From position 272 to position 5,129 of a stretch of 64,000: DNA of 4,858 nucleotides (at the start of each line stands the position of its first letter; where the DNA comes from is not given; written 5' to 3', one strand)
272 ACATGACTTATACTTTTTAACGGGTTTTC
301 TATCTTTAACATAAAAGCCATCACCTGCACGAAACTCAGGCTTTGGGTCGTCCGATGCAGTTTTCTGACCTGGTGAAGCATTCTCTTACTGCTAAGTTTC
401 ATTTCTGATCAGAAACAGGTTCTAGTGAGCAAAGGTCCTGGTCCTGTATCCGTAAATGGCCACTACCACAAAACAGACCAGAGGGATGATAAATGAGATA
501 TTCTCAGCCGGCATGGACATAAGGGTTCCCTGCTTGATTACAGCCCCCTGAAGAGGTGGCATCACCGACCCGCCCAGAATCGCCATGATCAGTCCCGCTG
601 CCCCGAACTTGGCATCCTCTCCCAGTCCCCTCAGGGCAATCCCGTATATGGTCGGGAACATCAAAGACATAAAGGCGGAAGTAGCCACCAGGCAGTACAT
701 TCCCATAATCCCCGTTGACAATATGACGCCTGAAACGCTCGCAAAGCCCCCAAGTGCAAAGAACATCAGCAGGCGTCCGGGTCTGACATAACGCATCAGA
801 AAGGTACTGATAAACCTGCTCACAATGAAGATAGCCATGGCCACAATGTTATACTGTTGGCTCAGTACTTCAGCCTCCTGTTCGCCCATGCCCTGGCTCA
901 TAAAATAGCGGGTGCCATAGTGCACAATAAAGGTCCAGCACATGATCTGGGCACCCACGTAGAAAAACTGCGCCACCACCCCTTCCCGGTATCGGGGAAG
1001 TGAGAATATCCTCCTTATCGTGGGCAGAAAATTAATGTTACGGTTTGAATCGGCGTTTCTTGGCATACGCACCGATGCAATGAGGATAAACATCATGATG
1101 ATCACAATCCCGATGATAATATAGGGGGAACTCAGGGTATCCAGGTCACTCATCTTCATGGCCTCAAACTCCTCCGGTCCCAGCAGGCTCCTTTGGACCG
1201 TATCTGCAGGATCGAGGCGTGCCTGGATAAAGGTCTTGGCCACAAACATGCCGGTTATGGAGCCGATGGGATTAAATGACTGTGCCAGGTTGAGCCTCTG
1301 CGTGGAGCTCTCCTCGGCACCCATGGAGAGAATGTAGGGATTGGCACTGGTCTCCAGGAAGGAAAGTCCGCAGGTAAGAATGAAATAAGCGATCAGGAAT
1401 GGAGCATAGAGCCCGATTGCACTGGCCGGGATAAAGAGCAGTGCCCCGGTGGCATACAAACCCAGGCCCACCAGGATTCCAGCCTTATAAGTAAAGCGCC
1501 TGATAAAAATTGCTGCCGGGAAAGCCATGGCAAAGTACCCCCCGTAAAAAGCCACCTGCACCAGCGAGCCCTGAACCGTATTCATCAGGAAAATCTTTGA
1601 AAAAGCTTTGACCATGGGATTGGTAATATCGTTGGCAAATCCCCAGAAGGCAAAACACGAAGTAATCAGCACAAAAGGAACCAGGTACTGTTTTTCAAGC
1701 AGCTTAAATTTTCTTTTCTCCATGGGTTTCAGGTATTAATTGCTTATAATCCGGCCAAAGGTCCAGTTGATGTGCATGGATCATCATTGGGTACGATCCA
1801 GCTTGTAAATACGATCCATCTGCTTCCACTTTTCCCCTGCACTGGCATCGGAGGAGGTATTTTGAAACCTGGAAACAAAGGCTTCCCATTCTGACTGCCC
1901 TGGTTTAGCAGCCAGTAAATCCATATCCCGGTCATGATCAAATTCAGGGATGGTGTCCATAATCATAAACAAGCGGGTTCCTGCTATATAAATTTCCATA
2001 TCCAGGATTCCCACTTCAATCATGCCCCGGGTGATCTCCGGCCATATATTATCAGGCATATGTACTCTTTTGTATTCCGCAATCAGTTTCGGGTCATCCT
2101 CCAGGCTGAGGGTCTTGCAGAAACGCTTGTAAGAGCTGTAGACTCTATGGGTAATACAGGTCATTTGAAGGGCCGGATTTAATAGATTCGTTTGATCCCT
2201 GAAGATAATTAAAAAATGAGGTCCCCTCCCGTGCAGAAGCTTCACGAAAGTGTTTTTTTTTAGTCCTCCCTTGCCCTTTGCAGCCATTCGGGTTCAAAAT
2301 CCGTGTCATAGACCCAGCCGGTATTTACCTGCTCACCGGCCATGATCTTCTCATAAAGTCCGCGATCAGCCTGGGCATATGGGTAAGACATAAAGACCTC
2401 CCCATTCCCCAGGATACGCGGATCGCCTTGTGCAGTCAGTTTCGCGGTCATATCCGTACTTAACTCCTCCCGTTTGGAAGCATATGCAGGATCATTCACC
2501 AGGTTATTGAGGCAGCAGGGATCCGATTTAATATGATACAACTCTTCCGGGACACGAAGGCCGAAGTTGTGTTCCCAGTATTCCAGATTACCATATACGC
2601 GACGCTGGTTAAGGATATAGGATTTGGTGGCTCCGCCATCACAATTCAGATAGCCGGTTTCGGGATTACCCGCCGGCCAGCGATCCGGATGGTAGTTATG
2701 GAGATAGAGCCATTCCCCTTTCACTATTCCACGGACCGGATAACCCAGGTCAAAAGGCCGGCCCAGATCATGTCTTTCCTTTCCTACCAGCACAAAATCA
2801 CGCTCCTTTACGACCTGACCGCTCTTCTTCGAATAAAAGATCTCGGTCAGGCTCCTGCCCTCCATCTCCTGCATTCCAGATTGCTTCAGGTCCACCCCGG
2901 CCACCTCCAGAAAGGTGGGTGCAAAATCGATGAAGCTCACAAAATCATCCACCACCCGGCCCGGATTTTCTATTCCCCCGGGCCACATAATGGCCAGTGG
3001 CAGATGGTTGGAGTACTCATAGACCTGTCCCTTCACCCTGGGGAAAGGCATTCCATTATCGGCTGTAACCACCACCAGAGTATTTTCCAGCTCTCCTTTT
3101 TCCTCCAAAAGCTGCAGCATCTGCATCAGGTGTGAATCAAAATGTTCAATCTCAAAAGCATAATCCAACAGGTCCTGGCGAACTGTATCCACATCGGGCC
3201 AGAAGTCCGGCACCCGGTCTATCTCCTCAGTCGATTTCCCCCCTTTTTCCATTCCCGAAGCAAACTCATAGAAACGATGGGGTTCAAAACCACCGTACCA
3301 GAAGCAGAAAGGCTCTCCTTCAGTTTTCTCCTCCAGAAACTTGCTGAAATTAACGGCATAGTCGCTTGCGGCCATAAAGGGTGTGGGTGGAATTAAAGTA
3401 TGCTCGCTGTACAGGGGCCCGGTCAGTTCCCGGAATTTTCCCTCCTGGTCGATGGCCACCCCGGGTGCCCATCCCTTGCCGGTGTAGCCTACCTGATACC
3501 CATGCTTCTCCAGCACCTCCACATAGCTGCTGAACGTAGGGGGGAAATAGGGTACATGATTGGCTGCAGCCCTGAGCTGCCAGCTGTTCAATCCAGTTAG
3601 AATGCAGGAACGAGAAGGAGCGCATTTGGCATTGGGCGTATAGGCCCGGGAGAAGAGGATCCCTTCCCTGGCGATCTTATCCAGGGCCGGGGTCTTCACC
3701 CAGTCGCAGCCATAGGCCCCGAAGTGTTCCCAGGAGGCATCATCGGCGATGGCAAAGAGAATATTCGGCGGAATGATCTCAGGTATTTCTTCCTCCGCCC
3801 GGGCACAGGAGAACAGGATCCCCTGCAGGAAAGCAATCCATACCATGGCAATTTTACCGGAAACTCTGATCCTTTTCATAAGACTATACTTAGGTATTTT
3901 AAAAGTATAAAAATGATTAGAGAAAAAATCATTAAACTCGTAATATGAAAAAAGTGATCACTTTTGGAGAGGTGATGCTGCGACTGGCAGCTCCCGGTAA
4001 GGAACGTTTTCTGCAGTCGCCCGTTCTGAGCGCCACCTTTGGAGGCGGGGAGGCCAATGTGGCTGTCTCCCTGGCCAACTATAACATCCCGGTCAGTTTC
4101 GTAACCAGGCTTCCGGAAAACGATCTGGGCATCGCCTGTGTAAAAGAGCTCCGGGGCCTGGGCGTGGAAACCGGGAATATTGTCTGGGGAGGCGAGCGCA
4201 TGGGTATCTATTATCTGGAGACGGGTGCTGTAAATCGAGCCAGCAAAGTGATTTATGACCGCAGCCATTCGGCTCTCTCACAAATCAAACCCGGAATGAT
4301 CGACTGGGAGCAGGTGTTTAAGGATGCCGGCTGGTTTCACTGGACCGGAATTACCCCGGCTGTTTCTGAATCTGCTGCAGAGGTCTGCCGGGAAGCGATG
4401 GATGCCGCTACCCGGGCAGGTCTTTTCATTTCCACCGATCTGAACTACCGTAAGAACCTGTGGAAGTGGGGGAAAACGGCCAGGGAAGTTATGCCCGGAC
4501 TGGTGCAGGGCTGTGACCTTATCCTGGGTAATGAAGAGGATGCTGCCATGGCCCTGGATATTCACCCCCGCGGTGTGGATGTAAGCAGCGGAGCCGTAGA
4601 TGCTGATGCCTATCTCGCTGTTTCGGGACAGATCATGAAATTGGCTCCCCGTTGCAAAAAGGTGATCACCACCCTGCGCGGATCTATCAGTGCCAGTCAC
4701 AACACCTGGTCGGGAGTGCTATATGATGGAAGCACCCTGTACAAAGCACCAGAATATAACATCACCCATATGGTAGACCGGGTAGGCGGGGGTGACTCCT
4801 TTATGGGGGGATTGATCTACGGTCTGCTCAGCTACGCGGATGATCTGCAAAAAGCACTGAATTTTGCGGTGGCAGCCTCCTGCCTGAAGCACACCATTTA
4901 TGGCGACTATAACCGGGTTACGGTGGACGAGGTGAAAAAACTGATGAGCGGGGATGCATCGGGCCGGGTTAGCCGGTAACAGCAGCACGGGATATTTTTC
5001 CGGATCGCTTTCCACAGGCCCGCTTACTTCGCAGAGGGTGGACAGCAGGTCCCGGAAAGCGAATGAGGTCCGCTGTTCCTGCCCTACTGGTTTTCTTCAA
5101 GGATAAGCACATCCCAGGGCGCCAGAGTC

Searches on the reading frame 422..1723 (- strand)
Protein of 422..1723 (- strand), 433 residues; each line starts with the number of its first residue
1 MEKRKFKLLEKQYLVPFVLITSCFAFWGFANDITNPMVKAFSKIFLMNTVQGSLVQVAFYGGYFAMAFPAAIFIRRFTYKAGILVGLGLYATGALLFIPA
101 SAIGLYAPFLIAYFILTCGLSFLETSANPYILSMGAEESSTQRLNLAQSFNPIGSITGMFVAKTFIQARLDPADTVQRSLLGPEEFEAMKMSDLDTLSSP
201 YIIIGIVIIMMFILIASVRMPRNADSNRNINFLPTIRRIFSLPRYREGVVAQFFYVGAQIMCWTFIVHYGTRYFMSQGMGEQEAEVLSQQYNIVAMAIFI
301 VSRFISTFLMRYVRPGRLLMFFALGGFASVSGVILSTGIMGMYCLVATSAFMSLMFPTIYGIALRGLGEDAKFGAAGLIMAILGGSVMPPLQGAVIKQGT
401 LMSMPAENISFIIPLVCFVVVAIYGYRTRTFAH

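Call 74: search_protein_families(library=pfam, proteins=[window:422-1723:-], max_evalue=0.00001)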
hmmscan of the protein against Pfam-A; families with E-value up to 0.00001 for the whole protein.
window:422-1723:- (433 aa): 1 family
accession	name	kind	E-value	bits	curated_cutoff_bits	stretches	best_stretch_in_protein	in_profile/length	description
PF07690.21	MFS_1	-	3.4e-16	59.5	33.4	1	23-382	4-338/347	Major Facilitator Superfamily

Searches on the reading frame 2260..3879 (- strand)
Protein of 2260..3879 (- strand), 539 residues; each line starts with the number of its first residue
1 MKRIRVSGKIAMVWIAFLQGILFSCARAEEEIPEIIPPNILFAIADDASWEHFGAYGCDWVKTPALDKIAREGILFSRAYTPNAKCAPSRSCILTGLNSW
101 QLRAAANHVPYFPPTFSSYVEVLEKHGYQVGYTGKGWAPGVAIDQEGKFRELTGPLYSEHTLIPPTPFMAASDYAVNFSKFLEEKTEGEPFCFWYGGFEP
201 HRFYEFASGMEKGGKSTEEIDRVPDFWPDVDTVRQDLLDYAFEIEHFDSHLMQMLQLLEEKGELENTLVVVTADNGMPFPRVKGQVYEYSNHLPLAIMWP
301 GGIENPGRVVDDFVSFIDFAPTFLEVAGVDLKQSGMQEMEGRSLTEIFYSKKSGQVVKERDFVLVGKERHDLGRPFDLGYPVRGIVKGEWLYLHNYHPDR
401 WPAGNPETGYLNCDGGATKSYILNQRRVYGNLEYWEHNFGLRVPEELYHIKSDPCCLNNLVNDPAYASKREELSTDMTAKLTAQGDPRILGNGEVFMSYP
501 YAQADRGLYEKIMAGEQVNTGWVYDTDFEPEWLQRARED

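Call 74: search_protein_families(library=pfam, proteins=[window:2260-3879:-], max_evalue=0.00001)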
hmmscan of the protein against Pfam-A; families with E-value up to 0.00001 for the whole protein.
window:2260-3879:- (539 aa): 2 families
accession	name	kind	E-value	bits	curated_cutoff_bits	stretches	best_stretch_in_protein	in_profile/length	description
PF00884.28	Sulfatase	-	3.8e-39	135.2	25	1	38-329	1-301/301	Sulfatase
PF16347.10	SGSH_C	-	4.6e-14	53.3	29.3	1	285-355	10-75/154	N-sulphoglucosamine sulphohydrolase, C-terminal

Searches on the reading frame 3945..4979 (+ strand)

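Call 74: search_protein_families(library=pfam, proteins=[window:3945-4979:+], max_evalue=0.00001)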
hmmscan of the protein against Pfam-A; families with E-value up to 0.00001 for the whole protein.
window:3945-4979:+ (344 aa): 1 family
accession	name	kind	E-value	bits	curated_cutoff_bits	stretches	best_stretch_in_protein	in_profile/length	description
PF00294.29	PfkB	-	3.2e-27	96.1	25.8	1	1-320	1-294/302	pfkB family carbohydrate kinase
